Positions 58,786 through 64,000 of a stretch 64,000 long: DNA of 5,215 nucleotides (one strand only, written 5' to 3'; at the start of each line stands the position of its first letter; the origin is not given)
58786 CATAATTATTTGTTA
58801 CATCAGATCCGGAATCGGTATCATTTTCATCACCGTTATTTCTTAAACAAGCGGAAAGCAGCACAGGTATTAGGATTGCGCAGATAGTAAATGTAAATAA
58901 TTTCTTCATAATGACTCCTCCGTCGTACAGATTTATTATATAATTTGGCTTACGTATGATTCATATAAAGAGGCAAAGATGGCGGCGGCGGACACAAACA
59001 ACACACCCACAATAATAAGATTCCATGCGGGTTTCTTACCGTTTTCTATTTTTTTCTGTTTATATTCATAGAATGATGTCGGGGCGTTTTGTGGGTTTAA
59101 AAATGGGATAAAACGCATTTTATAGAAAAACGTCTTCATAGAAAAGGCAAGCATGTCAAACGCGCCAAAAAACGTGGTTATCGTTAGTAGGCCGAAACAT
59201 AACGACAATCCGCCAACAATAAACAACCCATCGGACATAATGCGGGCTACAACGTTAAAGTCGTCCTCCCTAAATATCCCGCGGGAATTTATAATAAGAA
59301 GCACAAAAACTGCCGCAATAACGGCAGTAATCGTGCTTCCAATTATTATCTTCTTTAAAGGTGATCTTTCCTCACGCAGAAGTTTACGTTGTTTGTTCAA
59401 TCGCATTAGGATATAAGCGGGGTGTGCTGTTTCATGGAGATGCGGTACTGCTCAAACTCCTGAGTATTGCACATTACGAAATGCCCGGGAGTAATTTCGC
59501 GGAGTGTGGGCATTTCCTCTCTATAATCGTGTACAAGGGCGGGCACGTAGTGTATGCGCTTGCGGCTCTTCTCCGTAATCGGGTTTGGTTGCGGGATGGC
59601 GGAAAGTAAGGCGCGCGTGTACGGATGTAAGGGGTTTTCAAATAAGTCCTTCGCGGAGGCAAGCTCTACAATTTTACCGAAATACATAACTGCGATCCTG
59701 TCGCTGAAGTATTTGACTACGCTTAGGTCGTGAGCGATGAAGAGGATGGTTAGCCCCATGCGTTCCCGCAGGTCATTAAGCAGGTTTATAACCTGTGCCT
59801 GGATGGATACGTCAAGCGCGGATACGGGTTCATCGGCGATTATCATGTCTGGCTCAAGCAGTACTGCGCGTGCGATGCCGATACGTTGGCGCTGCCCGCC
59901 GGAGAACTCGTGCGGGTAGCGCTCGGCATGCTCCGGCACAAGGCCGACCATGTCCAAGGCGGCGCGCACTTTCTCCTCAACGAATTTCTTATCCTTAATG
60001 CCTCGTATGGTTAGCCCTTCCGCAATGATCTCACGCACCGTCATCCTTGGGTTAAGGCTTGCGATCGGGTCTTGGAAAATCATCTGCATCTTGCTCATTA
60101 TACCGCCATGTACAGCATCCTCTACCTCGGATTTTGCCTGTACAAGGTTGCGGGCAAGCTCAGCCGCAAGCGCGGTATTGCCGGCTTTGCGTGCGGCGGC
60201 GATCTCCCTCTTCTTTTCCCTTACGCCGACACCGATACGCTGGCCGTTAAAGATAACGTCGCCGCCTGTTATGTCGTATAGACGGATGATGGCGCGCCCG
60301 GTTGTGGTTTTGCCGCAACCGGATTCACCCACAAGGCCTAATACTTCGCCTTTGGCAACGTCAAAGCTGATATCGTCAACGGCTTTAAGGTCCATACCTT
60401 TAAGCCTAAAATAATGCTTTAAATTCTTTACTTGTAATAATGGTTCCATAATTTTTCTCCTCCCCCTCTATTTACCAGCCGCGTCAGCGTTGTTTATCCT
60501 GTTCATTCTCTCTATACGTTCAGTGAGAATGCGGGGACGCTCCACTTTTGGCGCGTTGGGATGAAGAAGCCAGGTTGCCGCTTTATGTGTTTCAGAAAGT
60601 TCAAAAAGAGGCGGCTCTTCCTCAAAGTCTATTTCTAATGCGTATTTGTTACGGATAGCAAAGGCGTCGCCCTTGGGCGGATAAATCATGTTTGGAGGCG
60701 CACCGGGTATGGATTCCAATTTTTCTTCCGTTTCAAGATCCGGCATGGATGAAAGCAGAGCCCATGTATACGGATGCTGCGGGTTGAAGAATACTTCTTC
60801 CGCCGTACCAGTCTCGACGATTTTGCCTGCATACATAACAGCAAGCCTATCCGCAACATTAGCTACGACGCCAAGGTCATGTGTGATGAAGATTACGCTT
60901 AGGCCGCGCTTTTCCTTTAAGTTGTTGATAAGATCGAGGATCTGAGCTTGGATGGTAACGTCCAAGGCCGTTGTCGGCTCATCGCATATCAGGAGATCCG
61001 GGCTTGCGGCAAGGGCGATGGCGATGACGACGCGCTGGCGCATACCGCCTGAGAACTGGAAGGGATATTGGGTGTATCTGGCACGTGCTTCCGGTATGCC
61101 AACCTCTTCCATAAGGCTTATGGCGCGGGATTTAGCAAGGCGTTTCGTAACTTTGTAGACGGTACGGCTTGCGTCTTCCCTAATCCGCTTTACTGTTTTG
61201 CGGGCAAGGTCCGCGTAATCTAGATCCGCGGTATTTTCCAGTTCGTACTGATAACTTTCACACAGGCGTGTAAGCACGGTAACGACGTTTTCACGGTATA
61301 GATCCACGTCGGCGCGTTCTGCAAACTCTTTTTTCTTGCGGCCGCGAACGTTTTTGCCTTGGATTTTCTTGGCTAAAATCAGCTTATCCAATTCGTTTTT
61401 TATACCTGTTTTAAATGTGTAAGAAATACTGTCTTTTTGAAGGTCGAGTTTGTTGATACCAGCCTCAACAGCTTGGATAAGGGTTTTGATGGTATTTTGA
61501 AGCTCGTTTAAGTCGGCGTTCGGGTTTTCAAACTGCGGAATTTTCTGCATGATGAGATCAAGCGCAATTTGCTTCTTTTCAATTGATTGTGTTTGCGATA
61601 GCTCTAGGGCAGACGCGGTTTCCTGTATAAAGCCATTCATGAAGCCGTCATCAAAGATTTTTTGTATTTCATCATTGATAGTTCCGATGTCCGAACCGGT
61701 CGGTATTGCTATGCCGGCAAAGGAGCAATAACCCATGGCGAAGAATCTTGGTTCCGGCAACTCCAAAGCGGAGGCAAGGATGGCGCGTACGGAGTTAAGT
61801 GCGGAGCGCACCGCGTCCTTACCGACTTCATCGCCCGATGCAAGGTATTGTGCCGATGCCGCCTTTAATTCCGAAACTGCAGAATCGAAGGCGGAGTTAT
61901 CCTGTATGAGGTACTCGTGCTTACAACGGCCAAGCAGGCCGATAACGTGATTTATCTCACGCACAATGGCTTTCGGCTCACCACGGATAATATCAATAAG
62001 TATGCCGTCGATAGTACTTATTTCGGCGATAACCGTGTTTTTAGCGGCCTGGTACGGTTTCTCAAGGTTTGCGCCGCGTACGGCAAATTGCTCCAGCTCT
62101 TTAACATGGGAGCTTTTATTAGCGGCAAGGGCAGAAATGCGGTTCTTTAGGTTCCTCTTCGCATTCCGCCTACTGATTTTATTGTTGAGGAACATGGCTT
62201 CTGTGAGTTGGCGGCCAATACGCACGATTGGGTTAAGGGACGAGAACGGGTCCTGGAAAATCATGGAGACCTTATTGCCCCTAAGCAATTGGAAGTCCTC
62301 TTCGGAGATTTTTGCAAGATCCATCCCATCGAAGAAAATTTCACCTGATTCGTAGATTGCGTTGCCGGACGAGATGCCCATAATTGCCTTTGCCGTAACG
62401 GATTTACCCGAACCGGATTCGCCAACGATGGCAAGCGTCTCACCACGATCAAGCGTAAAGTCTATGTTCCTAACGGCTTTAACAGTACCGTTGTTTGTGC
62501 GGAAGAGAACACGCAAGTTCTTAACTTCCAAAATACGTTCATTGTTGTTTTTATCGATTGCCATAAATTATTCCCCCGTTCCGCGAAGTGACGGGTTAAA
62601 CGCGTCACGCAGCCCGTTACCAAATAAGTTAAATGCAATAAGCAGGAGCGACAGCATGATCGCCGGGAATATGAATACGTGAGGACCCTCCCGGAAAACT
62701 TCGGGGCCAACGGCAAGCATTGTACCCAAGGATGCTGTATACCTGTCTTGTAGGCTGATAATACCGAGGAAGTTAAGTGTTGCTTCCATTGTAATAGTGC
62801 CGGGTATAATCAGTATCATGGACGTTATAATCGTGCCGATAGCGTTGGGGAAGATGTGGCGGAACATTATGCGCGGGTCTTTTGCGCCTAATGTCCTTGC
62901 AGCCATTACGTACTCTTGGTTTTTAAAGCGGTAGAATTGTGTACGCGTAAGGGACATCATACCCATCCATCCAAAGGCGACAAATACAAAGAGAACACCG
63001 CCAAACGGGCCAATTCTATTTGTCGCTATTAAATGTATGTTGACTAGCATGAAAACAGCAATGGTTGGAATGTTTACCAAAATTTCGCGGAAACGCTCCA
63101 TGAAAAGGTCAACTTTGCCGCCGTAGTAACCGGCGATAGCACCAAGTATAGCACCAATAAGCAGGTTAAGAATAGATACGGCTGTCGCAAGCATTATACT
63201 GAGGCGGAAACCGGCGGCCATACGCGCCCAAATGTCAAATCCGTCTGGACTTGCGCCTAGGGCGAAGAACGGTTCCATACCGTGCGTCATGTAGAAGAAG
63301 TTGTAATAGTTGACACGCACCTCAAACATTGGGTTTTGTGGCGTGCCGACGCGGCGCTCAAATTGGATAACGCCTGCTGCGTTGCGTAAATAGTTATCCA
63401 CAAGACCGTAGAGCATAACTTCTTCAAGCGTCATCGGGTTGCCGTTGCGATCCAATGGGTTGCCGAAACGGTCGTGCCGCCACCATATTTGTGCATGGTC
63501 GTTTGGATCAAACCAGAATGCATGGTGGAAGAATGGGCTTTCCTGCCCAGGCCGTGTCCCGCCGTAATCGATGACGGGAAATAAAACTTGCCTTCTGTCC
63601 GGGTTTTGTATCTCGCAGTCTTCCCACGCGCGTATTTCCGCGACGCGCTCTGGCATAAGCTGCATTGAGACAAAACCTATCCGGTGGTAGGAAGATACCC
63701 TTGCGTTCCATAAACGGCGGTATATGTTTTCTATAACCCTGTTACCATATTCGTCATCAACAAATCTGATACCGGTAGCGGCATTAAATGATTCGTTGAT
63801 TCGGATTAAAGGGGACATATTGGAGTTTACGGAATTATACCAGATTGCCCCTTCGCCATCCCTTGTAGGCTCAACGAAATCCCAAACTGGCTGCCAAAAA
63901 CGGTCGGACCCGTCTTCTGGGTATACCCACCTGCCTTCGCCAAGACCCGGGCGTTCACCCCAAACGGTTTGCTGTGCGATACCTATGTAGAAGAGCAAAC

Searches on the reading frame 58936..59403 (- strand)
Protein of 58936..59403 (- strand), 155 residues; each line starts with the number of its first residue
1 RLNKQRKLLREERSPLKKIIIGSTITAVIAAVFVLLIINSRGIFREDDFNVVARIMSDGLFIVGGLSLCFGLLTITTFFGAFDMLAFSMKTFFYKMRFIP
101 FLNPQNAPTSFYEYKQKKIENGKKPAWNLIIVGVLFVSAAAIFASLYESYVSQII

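Call 70: search_protein_families(library=pfam, proteins=[window:58936-59403:-], max_evalue=0.000001)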
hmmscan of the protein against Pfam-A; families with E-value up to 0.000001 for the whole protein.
window:58936-59403:- (155 aa): 1 family
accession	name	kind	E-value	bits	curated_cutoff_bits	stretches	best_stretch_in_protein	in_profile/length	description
PF13038.11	DUF3899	-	3.8e-08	34.1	23.4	1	58-141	2-84/88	Domain of unknown function (DUF3899)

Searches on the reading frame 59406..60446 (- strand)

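Call 70: search_protein_families(library=pfam, proteins=[window:59406-60446:-], max_evalue=0.000001)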
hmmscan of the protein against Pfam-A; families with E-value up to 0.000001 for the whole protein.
window:59406-60446:- (346 aa): 2 families
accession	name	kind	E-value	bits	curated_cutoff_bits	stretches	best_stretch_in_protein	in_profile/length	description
PF00005.33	ABC_tran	-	1.6e-28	100.5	25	2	115-208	56-136/137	ABC transporter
PF08352.17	oligo_HPY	-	6.5e-10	39.7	27.1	1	260-300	1-41/65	Oligopeptide/dipeptide transporter, C-terminal region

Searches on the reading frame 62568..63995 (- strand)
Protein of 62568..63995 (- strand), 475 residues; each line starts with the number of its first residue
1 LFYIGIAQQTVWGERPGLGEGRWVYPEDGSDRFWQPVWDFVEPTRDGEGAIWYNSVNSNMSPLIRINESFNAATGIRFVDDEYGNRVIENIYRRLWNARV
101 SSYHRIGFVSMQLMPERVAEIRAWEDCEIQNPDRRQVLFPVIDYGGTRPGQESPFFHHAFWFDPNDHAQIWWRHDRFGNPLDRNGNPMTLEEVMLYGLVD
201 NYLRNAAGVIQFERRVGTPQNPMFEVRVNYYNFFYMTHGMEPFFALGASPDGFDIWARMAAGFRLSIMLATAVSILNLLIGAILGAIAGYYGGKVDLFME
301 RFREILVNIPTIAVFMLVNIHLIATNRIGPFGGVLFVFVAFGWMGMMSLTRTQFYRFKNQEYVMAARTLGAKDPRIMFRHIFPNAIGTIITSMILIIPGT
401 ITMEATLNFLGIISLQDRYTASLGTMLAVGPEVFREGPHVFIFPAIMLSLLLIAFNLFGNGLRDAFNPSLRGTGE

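Call 71: search_protein_families(library=pfam, proteins=[window:62568-63995:-], max_evalue=0.001)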
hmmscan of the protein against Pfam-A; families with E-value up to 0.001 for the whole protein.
window:62568-63995:- (475 aa): 1 family
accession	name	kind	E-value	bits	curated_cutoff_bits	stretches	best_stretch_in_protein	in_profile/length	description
PF00528.27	BPD_transp_1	-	4.7e-23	82.3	26.4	1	281-471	1-183/184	Binding-protein-dependent transport system inner membrane component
